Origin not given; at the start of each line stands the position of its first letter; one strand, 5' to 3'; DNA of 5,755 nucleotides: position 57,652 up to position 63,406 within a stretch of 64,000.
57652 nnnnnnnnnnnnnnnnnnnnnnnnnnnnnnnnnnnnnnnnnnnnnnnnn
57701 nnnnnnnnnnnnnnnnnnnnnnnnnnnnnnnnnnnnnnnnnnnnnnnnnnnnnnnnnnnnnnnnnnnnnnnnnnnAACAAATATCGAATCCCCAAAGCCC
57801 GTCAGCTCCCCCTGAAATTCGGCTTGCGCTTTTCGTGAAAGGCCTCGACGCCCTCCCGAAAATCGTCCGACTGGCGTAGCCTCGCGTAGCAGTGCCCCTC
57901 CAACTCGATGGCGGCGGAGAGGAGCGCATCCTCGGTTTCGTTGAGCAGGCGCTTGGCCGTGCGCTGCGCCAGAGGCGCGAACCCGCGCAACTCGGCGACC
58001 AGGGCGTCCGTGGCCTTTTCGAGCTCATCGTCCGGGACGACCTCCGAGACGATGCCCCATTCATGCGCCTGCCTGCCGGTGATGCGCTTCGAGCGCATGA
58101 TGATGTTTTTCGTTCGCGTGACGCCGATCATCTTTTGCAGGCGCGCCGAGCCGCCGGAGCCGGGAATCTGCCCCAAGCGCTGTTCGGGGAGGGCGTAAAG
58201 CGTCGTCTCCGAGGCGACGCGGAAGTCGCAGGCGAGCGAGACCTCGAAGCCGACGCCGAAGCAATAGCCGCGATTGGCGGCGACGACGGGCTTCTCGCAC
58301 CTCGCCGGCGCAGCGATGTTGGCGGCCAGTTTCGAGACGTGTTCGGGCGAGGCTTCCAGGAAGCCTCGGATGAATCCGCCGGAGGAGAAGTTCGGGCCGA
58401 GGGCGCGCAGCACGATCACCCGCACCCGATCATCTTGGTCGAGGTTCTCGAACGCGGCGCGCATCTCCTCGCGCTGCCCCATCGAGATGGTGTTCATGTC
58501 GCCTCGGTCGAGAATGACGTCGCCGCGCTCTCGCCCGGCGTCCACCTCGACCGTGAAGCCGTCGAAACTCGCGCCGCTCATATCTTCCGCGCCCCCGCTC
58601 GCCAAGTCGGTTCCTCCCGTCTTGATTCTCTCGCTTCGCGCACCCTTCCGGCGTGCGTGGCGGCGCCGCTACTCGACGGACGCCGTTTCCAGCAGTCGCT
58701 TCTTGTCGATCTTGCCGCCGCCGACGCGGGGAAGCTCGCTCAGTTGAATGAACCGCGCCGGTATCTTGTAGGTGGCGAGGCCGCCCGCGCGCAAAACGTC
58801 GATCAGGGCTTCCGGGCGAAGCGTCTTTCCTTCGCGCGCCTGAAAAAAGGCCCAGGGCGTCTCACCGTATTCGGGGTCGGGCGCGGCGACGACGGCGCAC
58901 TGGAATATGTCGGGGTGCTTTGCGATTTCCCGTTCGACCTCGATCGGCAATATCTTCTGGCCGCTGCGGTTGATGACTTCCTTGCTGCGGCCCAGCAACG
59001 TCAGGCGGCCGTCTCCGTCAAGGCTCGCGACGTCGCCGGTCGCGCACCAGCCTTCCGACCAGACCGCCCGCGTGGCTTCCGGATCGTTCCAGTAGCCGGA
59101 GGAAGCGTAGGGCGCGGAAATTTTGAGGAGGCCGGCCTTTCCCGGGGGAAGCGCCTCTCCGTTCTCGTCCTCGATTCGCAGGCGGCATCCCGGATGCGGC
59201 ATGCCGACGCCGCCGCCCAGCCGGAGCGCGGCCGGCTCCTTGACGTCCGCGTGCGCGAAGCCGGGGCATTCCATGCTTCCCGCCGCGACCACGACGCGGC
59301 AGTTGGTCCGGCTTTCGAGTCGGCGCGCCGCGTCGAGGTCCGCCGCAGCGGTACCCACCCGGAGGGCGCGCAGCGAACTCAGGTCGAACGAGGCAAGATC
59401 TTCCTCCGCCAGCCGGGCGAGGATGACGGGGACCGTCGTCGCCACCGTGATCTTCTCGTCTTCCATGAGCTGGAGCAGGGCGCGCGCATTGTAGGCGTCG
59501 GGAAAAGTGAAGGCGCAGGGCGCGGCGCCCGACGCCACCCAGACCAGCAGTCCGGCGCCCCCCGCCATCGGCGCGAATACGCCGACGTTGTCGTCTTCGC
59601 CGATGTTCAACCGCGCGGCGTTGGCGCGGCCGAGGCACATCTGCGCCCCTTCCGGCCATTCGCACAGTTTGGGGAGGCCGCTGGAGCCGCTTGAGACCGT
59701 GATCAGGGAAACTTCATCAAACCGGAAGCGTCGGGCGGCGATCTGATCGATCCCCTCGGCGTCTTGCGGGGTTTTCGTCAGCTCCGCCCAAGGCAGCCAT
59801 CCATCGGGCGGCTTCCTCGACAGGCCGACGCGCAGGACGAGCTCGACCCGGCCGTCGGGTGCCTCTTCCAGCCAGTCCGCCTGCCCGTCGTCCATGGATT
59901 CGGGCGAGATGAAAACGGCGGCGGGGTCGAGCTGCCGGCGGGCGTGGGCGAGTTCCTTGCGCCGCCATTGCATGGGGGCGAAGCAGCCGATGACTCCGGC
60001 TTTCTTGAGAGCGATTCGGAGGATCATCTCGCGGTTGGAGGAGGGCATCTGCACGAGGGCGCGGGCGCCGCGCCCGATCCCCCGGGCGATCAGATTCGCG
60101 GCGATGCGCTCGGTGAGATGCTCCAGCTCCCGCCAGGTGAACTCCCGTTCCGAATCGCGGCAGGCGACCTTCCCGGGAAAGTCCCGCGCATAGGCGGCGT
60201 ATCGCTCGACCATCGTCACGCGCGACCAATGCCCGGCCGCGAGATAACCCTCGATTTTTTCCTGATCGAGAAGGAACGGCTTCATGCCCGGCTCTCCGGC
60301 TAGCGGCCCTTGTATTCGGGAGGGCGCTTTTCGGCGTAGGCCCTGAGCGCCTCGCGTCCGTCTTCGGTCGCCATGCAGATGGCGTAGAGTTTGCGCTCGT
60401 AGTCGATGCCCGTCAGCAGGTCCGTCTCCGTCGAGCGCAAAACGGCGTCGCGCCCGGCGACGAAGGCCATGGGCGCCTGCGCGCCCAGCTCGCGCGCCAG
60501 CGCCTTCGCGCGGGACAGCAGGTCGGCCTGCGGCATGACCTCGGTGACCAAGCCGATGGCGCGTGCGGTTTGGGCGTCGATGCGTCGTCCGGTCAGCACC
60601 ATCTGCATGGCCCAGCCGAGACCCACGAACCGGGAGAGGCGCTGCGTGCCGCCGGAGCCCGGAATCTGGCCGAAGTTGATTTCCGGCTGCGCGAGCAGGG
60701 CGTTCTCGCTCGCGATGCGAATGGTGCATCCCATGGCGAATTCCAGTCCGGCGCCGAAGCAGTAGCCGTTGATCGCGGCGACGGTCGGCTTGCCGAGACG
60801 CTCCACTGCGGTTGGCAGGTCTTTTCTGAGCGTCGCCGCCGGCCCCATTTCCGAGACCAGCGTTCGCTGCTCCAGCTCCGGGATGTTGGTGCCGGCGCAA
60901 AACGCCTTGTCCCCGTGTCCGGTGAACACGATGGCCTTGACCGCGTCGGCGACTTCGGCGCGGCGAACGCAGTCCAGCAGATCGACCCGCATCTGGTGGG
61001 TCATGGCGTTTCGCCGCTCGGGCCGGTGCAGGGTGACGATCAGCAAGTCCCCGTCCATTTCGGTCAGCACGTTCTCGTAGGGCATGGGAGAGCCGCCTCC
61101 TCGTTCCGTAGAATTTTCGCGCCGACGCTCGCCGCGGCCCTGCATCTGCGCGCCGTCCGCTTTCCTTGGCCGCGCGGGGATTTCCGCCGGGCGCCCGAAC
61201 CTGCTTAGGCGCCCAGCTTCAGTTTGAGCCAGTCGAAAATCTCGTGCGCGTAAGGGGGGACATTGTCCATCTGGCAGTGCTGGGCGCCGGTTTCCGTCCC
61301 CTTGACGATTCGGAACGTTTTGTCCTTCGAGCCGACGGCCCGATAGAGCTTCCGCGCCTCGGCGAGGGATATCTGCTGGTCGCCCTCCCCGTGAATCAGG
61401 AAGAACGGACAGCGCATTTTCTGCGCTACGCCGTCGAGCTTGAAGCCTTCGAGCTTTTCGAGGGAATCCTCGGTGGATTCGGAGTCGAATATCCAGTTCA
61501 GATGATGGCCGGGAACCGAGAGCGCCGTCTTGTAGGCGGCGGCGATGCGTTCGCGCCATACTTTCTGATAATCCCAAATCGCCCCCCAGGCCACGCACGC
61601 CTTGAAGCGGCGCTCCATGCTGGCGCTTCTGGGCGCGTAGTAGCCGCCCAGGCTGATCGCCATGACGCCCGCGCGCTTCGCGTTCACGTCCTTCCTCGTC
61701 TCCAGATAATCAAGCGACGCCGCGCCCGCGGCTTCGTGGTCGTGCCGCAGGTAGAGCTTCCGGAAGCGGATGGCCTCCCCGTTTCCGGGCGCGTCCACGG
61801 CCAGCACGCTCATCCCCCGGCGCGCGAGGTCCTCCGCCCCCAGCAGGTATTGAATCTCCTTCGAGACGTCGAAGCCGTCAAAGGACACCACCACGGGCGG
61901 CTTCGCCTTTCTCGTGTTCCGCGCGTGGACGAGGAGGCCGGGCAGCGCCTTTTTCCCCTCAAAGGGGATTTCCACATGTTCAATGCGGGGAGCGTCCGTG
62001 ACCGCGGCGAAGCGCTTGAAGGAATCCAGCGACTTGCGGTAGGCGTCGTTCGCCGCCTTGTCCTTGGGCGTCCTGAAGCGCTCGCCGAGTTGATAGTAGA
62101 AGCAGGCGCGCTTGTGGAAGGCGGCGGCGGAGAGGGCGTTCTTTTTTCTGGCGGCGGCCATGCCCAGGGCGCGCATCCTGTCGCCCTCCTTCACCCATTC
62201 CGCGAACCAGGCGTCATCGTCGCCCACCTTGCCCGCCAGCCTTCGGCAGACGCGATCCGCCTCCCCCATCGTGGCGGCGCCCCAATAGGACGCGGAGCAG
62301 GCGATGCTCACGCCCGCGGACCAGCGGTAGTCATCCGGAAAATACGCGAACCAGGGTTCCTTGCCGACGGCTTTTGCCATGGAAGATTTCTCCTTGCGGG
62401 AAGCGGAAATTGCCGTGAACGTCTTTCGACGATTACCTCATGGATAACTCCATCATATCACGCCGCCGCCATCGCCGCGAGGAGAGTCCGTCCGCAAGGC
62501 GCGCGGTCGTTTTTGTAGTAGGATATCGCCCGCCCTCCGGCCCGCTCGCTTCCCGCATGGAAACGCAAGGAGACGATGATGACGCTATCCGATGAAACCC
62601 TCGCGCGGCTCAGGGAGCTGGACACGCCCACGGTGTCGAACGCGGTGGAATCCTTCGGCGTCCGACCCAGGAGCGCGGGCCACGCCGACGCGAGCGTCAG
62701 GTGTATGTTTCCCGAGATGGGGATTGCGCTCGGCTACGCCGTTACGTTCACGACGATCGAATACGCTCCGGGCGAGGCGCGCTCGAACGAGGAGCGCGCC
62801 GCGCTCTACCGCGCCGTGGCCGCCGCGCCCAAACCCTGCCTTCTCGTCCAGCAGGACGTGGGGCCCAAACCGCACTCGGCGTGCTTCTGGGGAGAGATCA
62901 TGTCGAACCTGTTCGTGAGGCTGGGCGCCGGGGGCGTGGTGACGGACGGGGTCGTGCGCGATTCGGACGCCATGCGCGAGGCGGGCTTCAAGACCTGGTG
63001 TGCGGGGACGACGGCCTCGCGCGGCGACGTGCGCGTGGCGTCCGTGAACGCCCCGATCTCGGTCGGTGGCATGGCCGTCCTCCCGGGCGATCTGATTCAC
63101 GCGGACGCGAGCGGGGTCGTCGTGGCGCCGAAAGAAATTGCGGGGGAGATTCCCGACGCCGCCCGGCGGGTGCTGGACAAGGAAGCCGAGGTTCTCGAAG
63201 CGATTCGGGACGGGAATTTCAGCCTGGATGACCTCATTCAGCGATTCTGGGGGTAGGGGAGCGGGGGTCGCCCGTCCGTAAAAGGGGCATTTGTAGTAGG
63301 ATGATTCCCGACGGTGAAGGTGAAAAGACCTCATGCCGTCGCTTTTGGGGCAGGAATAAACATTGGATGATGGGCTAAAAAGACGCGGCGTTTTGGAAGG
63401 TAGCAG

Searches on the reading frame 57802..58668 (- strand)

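Call 80: search_protein_families(library=pfam, proteins=[window:57802-58668:-], max_evalue=0.0001)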
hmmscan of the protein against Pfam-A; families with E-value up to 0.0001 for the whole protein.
window:57802-58668:- (288 aa): 2 families
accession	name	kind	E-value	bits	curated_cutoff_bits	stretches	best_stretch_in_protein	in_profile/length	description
PF00378.25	ECH_1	-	7.3e-51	173.4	27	1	53-287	11-250/251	Enoyl-CoA hydratase/isomerase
PF16113.10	ECH_2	-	3.3e-25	89.7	27.2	1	57-225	11-186/335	Enoyl-CoA hydratase/isomerase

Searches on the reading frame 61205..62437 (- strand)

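Call 80: search_protein_families(library=pfam, proteins=[window:61205-62437:-], max_evalue=0.0001)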
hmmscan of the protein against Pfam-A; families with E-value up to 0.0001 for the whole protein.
window:61205-62437:- (410 aa): 4 families
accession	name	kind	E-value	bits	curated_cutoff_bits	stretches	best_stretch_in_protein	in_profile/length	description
PF12146.15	Hydrolase_4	-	1.3e-10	41.4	27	1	338-380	187-229/239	Serine aminopeptidase, S33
PF06500.17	FrsA-like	-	2.7e-10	40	22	1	76-287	96-299/414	Esterase FrsA-like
PF00326.27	Peptidase_S9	-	4.6e-08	33.2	22.6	1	239-408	49-210/213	Prolyl oligopeptidase family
PF12697.13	Abhydrolase_6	-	4.5e-05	24.7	26.3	0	203-316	22-121/217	Alpha/beta hydrolase family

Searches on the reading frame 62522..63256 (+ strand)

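Call 100: search_protein_families(library=pfam, proteins=[window:62522-63256:+], max_evalue=0.001)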
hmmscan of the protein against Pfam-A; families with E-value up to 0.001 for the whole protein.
window:62522-63256:+ (244 aa): 1 family
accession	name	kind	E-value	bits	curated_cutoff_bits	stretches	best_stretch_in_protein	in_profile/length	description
PF03737.21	RraA-like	-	5.4e-28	98.6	24.5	1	35-201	1-152/152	Aldolase/RraA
